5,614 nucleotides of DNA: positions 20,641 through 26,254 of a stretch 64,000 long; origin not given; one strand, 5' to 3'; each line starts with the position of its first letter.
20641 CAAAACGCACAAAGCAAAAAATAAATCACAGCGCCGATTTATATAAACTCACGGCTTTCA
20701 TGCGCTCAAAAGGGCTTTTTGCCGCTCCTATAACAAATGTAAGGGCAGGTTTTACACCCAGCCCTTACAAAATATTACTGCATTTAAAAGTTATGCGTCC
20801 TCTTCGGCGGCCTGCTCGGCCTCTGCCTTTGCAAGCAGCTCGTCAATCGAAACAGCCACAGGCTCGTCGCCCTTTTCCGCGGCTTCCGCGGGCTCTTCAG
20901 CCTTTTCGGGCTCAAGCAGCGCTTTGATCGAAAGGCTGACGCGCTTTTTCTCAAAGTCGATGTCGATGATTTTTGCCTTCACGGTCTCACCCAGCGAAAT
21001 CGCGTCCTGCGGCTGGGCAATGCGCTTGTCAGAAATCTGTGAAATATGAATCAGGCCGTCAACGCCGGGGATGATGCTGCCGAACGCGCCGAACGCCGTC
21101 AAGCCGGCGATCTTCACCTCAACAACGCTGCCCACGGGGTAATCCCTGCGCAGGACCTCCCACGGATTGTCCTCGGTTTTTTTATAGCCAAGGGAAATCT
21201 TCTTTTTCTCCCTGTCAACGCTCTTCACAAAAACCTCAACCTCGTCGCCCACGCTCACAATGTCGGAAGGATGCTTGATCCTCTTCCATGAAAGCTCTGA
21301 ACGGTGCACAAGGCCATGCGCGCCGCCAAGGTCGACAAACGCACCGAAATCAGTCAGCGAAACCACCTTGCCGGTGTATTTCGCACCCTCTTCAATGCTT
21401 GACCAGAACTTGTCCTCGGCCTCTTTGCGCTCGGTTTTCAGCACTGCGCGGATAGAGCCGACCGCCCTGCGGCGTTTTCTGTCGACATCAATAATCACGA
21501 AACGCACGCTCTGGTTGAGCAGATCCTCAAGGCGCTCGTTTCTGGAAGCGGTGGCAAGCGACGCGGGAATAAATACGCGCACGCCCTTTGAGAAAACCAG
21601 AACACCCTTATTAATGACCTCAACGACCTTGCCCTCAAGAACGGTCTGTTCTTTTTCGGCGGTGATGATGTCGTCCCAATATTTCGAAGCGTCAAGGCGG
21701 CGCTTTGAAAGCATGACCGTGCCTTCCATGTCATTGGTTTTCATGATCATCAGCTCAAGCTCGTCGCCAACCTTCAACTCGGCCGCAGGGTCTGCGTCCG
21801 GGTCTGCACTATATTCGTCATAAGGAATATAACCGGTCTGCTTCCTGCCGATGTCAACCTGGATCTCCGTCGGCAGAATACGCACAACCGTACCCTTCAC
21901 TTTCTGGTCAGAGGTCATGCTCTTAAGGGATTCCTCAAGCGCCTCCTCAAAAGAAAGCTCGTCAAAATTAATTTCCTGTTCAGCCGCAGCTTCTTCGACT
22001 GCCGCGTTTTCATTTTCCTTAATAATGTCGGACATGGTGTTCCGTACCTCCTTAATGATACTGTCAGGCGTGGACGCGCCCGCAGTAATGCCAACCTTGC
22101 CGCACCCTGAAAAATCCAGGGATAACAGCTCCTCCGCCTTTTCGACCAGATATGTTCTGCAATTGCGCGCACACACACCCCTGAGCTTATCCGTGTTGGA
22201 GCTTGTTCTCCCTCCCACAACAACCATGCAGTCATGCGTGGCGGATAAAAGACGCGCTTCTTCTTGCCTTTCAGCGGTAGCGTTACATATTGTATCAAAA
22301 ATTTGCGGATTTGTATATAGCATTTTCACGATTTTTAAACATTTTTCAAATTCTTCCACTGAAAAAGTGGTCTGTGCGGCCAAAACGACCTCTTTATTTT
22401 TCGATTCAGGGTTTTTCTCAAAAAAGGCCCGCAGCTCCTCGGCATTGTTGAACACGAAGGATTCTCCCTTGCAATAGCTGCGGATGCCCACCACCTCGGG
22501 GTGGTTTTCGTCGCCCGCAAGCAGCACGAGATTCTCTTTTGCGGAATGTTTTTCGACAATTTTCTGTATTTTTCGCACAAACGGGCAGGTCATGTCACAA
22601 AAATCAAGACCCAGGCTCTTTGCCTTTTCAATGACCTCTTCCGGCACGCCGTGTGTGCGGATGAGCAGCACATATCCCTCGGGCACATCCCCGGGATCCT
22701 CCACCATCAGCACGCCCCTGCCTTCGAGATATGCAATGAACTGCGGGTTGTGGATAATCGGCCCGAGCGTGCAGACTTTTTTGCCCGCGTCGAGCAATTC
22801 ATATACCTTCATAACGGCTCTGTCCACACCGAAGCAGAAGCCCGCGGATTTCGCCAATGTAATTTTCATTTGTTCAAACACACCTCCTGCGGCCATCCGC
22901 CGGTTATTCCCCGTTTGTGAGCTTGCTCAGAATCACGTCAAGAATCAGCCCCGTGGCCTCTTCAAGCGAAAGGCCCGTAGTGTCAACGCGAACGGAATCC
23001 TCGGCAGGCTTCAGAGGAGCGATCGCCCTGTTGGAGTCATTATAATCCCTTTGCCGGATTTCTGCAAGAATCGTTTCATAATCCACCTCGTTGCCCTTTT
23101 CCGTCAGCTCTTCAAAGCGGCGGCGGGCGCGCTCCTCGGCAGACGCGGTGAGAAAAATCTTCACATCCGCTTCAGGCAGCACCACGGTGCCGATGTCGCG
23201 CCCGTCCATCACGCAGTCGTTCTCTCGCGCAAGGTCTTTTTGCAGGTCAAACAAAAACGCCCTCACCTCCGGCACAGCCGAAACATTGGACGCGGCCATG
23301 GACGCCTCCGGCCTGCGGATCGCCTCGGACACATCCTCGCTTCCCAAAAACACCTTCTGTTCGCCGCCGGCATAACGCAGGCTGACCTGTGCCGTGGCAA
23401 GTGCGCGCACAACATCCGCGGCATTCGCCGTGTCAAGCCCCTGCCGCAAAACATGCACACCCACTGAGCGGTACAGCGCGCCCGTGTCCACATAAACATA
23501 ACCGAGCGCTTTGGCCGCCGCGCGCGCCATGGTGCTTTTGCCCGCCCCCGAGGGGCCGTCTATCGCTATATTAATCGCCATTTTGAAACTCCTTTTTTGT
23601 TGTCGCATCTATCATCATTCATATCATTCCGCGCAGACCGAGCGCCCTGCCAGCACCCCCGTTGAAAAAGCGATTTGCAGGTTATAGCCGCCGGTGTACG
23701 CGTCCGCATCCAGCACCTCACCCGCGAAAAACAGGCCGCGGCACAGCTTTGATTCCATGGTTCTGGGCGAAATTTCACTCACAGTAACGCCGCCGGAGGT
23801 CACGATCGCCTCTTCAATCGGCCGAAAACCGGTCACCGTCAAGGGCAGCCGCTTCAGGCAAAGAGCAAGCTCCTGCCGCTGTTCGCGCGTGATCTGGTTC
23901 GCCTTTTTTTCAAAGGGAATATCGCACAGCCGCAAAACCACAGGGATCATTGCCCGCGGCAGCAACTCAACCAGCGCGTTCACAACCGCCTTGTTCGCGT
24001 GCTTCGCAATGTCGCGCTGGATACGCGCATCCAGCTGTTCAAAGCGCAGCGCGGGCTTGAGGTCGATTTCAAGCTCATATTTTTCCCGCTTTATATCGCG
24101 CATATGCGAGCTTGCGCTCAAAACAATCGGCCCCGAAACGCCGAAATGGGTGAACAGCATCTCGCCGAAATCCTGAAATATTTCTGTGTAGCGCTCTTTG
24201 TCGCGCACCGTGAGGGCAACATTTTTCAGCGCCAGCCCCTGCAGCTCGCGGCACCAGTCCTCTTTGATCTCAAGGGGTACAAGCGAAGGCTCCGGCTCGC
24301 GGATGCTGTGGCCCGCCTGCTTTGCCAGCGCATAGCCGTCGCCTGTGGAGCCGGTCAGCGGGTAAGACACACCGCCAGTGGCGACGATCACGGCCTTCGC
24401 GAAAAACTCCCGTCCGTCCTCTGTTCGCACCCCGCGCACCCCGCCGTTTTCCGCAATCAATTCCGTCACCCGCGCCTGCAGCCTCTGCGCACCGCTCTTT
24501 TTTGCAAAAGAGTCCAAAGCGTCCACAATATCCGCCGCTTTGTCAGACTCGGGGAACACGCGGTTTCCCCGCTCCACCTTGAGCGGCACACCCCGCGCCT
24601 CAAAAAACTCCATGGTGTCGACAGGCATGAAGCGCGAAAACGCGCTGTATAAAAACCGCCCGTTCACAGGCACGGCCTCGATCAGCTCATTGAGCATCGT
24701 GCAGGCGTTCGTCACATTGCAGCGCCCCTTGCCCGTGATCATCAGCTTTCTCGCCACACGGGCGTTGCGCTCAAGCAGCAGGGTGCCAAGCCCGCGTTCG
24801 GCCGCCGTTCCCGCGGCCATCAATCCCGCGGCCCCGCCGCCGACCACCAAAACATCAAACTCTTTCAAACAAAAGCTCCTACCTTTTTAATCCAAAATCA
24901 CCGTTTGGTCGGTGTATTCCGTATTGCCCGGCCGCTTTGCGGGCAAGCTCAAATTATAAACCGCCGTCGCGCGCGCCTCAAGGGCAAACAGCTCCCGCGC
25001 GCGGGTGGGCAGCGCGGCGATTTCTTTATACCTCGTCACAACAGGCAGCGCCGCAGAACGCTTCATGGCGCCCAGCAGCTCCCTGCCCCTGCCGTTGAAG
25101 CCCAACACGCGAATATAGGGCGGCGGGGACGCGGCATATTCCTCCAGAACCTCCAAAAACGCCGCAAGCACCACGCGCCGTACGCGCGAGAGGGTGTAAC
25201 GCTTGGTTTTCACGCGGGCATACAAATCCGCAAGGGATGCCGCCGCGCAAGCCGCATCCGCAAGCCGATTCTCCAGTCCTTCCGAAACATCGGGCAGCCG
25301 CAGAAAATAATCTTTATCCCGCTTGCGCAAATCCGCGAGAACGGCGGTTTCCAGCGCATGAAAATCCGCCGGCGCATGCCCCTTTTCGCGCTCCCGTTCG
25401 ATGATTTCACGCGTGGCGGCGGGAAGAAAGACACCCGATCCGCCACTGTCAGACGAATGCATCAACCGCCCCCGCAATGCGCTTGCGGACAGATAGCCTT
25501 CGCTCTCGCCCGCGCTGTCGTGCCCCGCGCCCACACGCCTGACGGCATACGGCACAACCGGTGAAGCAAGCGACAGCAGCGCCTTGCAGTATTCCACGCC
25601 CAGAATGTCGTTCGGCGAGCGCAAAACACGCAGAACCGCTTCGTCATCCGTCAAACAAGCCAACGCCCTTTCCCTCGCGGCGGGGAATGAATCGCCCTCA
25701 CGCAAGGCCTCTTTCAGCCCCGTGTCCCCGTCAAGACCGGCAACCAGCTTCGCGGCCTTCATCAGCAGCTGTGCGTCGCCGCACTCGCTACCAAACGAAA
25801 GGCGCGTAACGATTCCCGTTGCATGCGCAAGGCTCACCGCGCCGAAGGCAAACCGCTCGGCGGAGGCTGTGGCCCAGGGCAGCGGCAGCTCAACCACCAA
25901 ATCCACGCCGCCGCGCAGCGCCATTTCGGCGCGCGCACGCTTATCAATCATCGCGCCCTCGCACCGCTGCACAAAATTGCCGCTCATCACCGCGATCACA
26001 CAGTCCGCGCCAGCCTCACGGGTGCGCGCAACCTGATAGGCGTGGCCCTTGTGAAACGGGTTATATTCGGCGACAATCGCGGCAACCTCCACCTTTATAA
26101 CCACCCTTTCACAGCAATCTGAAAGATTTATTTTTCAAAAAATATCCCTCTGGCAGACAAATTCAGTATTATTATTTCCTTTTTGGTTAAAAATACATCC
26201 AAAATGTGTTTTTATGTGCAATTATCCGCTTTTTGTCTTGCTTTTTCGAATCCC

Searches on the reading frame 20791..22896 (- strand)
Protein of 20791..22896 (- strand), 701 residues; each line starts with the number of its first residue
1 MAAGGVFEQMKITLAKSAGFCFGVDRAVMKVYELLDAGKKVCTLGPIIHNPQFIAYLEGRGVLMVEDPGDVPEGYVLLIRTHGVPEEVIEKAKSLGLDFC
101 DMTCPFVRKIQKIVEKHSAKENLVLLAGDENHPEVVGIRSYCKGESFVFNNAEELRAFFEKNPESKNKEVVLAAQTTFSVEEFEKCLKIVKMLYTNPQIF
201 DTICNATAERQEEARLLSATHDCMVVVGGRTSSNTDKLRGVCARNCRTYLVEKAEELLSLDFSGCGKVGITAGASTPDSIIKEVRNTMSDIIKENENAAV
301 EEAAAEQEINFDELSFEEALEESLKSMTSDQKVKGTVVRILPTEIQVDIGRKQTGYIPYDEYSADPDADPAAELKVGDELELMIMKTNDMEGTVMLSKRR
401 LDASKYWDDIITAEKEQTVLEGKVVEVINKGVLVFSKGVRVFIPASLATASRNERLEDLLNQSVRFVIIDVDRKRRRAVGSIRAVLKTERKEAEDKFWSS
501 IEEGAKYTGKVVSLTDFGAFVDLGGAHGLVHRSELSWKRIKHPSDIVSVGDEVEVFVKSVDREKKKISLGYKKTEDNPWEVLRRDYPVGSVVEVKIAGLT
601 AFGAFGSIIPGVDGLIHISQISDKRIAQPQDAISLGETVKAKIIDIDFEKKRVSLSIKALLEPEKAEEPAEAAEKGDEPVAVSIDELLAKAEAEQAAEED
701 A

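Call 63: search_protein_families(library=pfam, proteins=[window:20791-22896:-], max_evalue=0.01)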
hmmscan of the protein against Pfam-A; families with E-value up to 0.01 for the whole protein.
window:20791-22896:- (701 aa): 6 families
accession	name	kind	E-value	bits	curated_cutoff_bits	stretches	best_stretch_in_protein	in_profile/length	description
PF02401.23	LYTB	-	4.2e-89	298.8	24.5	1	12-288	1-266/267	LytB protein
PF00575.29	S1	-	1.3e-57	192.5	22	4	501-572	2-74/74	S1 RNA binding domain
PF23459.1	S1_RRP5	-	2.4e-19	70.1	27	2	501-569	1-70/72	RRP5 S1 domain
PF21710.3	Spt6_S1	-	2.2e-08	34.7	27.5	1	588-658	16-87/91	Spt6, S1/OB domain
PF10294.15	Methyltransf_16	-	0.0069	16.6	21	0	263-325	55-117/174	Lysine methyltransferase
PF13509.12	S1_2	-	0.0083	16.7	21.8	0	508-557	6-48/61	S1 domain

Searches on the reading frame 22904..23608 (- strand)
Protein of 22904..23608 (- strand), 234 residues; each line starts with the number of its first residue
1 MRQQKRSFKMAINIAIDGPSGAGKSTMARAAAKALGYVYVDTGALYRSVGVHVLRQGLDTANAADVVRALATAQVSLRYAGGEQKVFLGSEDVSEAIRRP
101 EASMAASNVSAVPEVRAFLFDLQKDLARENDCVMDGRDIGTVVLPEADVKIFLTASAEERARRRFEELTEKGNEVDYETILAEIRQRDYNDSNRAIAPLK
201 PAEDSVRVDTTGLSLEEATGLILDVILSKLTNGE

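Call 63: search_protein_families(library=pfam, proteins=[window:22904-23608:-], max_evalue=0.01)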
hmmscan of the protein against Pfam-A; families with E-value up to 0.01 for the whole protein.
window:22904-23608:- (234 aa): 8 families
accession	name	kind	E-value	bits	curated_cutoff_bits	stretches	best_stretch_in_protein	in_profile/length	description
PF02224.24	Cytidylate_kin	-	2.4e-71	240.3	26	1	14-225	1-208/211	Cytidylate kinase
PF13189.12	Cytidylate_kin2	-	8.7e-11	42.8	28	1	13-170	1-133/176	Cytidylate kinase-like family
PF13238.12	AAA_18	-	2.9e-07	31.4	29.4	1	14-166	1-110/128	AAA domain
PF13671.12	AAA_33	-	7.7e-06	26.7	27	1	17-84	5-72/143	AAA domain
PF13207.12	AAA_17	-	9.5e-06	26.4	27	1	18-49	2-33/136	AAA domain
PF01202.28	SKI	-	0.0034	17.9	22.1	0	21-43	2-24/159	Shikimate kinase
PF00485.24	PRK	-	0.0044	17.3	22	0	14-43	2-31/196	Phosphoribulokinase / Uridine kinase family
PF13191.12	AAA_16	-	0.0091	16.9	32.6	0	16-73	29-98/167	AAA ATPase domain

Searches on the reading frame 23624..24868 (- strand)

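Call 63: search_protein_families(library=pfam, proteins=[window:23624-24868:-], max_evalue=0.01)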
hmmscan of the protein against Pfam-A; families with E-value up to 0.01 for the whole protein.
window:23624-24868:- (414 aa): 16 families
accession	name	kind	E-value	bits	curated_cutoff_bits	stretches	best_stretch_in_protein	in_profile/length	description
PF03486.20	HI0933_like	-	2.8e-84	282.8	50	1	5-409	2-243/244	HI0933-like protein Rossmann domain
PF22780.1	HI0933_like_1st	-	1.8e-41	142.2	27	1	193-356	1-165/165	HI0933-like protein barrel and H2TH domain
PF00890.30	FAD_binding_2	-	1.3e-13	51.4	20.4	2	5-36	1-32/414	FAD binding domain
PF01134.28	GIDA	-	4.3e-12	46.2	22.1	2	131-166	115-150/391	Glucose inhibited division protein A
PF01266.30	DAO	-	4.1e-11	43.4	27.9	2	113-173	150-211/353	FAD dependent oxidoreductase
PF07992.20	Pyr_redox_2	-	1.2e-07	31.9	26.1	1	4-182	1-120/291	Pyridine nucleotide-disulphide oxidoreductase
PF05834.18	Lycopene_cycl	-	2.7e-06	27.2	23.4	0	121-169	97-144/380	Lycopene cyclase protein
PF12831.13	FAD_oxidored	-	2.9e-06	27.3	27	1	5-38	1-34/416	FAD dependent oxidoreductase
PF01494.25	FAD_binding_3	-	7.8e-06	25.8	22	1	4-74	2-64/349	FAD binding domain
PF13738.12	Pyr_redox_3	-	4.7e-05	23.2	30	0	7-38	1-33/305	Pyridine nucleotide-disulphide oxidoreductase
PF13450.12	NAD_binding_8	-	0.00054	20.6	21.9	1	8-38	1-31/68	NAD(P)-binding Rossmann-like domain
PF01262.27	AlaDh_PNT_C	-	0.001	19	23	1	5-52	30-78/214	Alanine dehydrogenase/PNT, C-terminal domain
PF04820.20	Trp_halogenase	-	0.0011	18.4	21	0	114-167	160-214/458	Tryptophan halogenase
PF00070.33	Pyr_redox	-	0.002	19.1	22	0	6-40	2-36/82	Pyridine nucleotide-disulphide oxidoreductase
PF01946.23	Thi4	-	0.0053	16.5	26.2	1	3-35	17-50/235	Thi4 family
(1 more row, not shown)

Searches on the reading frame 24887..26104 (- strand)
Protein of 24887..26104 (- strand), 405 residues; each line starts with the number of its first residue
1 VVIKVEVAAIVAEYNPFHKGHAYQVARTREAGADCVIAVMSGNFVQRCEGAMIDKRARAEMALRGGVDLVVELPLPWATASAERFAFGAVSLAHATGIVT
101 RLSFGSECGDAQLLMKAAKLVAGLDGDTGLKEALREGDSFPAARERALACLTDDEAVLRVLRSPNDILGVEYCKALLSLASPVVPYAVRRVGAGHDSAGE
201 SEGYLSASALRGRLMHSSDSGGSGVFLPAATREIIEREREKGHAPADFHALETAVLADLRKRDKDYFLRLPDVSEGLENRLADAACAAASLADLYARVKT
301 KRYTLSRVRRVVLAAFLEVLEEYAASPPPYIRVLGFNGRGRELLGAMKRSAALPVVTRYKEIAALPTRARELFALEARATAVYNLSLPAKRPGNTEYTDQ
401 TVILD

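Call 63: search_protein_families(library=pfam, proteins=[window:24887-26104:-], max_evalue=0.01)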
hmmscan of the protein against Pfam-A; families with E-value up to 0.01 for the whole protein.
window:24887-26104:- (405 aa): 2 families
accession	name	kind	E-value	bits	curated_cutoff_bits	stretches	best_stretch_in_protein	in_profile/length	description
PF05636.17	HIGH_NTase1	-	4e-113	379.2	27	1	6-389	2-392/402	HIGH Nucleotidyl Transferase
PF01467.32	CTP_transf_like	-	0.00035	21.2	21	1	14-62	6-54/133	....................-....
